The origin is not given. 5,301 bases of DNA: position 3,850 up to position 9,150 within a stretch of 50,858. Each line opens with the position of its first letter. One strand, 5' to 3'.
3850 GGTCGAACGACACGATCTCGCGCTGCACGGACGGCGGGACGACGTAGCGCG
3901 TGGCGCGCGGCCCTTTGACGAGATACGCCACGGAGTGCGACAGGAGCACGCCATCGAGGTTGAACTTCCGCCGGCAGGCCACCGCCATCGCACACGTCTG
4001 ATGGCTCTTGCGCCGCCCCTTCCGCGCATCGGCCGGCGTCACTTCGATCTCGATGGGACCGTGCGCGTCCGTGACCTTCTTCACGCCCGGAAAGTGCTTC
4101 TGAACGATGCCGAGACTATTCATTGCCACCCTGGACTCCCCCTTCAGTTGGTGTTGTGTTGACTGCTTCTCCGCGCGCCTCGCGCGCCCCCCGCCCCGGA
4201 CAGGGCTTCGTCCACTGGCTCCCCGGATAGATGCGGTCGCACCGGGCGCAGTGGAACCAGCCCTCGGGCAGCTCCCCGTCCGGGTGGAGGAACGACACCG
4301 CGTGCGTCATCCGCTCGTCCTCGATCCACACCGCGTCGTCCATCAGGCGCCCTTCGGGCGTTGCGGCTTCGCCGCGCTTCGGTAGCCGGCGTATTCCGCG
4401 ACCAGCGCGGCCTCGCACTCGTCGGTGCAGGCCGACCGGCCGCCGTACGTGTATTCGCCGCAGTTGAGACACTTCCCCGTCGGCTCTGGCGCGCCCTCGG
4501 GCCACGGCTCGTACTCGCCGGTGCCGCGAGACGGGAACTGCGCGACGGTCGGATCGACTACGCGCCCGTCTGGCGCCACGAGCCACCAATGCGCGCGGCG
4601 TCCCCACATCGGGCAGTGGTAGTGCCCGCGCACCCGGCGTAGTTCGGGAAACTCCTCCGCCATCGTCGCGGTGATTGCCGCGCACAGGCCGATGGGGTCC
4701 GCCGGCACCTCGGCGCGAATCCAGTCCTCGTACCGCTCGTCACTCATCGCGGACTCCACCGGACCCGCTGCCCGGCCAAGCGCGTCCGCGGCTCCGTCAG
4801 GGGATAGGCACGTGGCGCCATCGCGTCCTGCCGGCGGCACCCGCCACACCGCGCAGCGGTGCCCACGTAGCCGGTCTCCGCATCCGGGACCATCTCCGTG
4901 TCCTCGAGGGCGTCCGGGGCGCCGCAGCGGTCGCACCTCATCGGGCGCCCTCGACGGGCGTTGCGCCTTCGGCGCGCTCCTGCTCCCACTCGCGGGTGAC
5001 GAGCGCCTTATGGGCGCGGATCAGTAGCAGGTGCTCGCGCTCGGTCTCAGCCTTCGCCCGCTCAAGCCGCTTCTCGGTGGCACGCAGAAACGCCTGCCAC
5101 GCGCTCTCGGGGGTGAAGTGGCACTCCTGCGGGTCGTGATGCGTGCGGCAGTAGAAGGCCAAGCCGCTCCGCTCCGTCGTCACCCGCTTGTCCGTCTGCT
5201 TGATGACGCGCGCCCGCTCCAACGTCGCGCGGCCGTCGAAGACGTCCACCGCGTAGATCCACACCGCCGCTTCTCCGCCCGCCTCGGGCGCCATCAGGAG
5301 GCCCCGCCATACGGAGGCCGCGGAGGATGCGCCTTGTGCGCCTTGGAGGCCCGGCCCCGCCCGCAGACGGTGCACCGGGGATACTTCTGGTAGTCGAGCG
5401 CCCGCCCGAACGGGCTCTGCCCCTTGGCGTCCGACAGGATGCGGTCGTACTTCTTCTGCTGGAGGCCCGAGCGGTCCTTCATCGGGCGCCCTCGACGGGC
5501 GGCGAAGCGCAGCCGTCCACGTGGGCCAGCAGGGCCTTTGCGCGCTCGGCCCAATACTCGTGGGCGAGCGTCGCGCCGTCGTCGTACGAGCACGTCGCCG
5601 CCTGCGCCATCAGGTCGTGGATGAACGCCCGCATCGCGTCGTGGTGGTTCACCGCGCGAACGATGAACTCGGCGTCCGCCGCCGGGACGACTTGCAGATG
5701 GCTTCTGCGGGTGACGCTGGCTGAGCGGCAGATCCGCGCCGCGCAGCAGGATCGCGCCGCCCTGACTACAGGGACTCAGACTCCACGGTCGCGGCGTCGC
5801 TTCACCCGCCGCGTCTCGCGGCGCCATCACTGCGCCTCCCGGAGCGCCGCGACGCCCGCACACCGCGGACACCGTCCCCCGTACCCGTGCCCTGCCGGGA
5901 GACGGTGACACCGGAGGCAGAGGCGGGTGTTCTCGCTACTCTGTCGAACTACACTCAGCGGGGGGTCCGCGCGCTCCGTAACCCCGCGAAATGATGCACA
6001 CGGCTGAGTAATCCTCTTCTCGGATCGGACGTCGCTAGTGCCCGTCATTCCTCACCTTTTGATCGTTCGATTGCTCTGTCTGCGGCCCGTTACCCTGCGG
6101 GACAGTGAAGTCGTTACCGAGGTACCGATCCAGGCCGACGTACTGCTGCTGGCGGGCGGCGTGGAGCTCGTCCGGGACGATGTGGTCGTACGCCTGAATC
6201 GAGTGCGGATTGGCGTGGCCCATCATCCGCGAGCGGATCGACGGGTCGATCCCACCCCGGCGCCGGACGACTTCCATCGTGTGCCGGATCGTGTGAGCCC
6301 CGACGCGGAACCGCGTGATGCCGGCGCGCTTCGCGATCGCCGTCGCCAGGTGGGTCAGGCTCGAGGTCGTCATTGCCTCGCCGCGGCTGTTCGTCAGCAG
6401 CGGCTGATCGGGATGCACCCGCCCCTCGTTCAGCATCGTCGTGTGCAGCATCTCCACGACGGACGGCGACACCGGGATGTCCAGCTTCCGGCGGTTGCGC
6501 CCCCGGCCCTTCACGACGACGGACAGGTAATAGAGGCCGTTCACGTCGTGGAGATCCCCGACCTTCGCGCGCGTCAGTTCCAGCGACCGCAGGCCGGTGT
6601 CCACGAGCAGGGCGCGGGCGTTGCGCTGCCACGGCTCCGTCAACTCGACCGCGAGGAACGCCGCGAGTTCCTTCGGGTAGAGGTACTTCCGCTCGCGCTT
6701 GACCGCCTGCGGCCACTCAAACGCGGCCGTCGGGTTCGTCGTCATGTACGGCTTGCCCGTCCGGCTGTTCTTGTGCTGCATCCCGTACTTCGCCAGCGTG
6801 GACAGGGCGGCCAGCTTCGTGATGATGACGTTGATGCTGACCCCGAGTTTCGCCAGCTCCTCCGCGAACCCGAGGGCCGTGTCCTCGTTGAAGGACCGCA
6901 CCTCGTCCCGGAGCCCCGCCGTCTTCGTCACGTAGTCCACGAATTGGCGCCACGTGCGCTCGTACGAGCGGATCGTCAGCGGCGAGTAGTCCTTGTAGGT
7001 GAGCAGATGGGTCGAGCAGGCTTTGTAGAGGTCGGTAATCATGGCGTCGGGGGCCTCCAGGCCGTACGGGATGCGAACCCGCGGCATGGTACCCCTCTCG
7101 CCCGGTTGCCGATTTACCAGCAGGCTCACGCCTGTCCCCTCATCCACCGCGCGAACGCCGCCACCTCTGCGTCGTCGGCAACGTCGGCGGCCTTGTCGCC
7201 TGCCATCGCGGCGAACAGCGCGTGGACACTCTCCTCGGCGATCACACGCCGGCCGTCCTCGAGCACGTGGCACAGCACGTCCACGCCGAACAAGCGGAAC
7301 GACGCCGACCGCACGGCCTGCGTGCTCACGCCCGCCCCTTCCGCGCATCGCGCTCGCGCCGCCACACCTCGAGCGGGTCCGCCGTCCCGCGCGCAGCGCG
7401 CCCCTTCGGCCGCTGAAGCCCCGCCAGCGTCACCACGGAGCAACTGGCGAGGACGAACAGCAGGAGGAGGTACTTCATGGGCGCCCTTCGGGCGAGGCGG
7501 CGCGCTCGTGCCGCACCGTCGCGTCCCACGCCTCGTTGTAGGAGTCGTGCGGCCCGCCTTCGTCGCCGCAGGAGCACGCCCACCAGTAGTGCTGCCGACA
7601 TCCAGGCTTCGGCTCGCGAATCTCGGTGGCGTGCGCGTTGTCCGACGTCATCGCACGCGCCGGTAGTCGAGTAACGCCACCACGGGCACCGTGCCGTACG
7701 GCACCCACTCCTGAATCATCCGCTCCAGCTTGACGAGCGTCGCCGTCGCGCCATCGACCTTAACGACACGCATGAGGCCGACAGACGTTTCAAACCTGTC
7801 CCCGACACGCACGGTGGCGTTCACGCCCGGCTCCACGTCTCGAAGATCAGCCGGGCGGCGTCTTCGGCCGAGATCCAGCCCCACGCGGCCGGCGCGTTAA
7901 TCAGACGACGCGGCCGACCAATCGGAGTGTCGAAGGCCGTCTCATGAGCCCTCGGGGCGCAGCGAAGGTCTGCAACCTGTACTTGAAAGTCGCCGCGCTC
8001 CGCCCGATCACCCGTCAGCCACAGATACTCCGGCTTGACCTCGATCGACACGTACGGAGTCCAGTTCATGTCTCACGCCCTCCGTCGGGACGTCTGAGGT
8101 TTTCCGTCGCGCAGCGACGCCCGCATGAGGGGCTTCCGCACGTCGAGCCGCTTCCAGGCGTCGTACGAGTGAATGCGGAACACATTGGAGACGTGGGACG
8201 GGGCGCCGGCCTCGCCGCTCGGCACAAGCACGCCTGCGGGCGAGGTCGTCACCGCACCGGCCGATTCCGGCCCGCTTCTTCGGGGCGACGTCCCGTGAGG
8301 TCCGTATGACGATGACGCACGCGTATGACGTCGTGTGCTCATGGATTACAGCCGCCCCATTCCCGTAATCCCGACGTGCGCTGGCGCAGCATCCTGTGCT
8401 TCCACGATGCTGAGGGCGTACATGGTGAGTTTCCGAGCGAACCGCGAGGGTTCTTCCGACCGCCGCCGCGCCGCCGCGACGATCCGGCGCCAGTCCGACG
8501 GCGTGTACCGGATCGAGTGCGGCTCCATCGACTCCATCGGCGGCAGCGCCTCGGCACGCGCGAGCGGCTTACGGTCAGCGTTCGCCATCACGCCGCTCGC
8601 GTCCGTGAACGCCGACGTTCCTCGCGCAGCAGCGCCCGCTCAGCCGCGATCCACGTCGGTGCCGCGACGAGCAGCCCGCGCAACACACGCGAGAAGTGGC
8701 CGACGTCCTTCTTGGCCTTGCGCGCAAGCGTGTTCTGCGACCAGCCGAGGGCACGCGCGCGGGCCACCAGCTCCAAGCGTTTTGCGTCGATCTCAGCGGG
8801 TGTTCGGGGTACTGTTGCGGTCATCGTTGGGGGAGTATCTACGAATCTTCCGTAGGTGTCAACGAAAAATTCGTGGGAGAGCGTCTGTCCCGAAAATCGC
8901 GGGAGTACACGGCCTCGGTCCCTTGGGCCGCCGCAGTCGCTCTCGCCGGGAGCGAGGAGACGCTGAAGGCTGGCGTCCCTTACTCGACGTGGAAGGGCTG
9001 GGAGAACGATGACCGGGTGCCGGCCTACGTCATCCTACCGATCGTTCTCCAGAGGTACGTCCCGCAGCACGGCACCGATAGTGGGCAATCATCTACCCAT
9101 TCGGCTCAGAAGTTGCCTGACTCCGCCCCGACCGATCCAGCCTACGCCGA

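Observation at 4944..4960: About 20 GC hairpins, six of them identical 17-mers, sit on stop/start junctions of the early arc and hold the only SD-like purines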

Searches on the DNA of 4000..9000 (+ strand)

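Call 5: search_dna_similar(query=window:4000-9000:+, collection=phages, mode=near, max_rows=30)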
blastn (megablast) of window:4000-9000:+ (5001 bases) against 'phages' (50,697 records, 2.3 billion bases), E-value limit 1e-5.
No match.

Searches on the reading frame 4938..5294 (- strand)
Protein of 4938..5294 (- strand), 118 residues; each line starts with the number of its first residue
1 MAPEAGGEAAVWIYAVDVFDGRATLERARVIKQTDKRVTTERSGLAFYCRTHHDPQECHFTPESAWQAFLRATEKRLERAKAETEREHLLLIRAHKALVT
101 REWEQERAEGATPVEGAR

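Call 51: search_protein_families(library=pfam, max_evalue=0.01, proteins=[window:4938-5294:-])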
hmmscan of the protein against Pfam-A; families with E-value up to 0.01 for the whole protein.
window:4938-5294:- (118 aa): 0 families

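Call 81: search_protein_families(library=phrogs, max_evalue=0.001, proteins=[window:4938-5294:-])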
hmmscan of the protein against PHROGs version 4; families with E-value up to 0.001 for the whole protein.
window:4938-5294:- (118 aa): 0 families

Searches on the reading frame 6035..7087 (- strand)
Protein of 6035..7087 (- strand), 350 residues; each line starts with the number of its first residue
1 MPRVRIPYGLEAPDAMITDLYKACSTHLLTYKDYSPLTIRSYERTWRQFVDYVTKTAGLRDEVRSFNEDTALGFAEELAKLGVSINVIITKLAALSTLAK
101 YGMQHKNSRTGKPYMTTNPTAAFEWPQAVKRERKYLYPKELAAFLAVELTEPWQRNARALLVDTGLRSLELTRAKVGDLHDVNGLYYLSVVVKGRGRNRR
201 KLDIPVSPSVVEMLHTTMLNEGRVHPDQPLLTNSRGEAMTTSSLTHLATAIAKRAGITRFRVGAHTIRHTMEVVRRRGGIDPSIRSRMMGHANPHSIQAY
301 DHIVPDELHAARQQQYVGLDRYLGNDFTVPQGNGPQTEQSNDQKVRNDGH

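Call 11: search_protein_families(library=pfam, proteins=[window:6035-7087:-])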
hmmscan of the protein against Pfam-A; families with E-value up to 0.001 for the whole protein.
window:6035-7087:- (350 aa): 1 family
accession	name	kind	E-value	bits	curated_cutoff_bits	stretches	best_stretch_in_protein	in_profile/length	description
PF00589.27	Phage_integrase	-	1.7e-17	64.2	27.1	1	135-303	2-168/172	Phage integrase family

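Call 28: find_related_loci(query=window:6035-7087:-, collection=genome_contigs, flank=10000)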
Query window:6035-7087:- (350 aa) in genome_contigs; peptide patterns used: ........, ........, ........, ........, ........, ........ (x = any residue, [..] = any of these).
20 stretches matched a pattern, but none encodes a relative of the query by tblastn (E <= 1e-3).

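Call 29: find_related_loci(query=window:6035-7087:-, collection=metagenome_contigs, flank=10000)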
Query window:6035-7087:- (350 aa) in metagenome_contigs; peptide patterns used: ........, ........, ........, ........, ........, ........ (x = any residue, [..] = any of these).
25 stretches matched a pattern; 1 encode a relative of the query (tblastn E <= 1e-3); 1 distinct loci.
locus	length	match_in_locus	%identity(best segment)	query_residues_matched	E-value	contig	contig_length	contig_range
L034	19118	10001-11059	91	1-350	0e+0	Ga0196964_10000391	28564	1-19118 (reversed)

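Call 30: find_related_loci(query=window:6035-7087:-, collection=viral_contigs, flank=10000)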
Query window:6035-7087:- (350 aa) in viral_contigs; peptide patterns used: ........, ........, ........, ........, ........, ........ (x = any residue, [..] = any of these).
5 stretches matched a pattern; 1 encode a relative of the query (tblastn E <= 1e-3); 1 distinct loci.
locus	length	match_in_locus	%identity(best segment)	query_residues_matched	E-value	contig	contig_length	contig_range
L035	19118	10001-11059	91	1-350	0e+0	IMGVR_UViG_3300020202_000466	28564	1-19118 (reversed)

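Call 31: find_homologous_proteins(query=window:6035-7087:-, max_evalue=1e-30)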
Query window:6035-7087:- (350 aa): 7 proteins with E <= 1e-30 among 4560 candidates.
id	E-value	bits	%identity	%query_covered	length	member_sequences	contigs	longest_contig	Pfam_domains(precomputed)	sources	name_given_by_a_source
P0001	1.8e-212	723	91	100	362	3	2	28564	PF00589.28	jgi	-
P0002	9.8e-65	237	44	86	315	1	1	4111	PF00589.28,PF02899.24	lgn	-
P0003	2.7e-64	236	41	94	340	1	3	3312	PF00589.28,PF02899.24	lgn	-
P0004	3.4e-56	209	40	92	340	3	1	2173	PF00589.28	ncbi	-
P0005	9.4e-55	204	41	88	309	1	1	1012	PF00589.28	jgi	jgi:site-specific recombinase XerD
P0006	4.6e-44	169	37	87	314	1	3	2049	PF00589.28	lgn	-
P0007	1.1e-34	138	43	50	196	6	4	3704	PF00589.28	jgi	jgi:integrase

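Call 71: find_encoding_contigs(protein=P0001, flank=10000, max_places=4)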
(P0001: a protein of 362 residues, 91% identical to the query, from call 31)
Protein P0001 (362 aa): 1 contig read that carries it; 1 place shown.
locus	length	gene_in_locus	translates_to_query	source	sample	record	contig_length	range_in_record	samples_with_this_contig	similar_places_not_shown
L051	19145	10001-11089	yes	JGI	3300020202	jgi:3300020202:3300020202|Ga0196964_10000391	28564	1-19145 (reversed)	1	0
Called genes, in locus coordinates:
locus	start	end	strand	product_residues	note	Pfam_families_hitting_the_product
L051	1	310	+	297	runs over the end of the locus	-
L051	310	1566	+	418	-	-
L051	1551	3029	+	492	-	-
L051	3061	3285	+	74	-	-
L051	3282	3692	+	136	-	PF00959:Phage_lysozyme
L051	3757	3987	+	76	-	-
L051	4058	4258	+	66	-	-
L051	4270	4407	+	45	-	-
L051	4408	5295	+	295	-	-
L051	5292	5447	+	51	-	-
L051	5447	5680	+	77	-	-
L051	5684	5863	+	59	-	-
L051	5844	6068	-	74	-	-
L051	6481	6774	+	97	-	-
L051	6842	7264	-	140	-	-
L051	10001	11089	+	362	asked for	PF00589:Phage_integrase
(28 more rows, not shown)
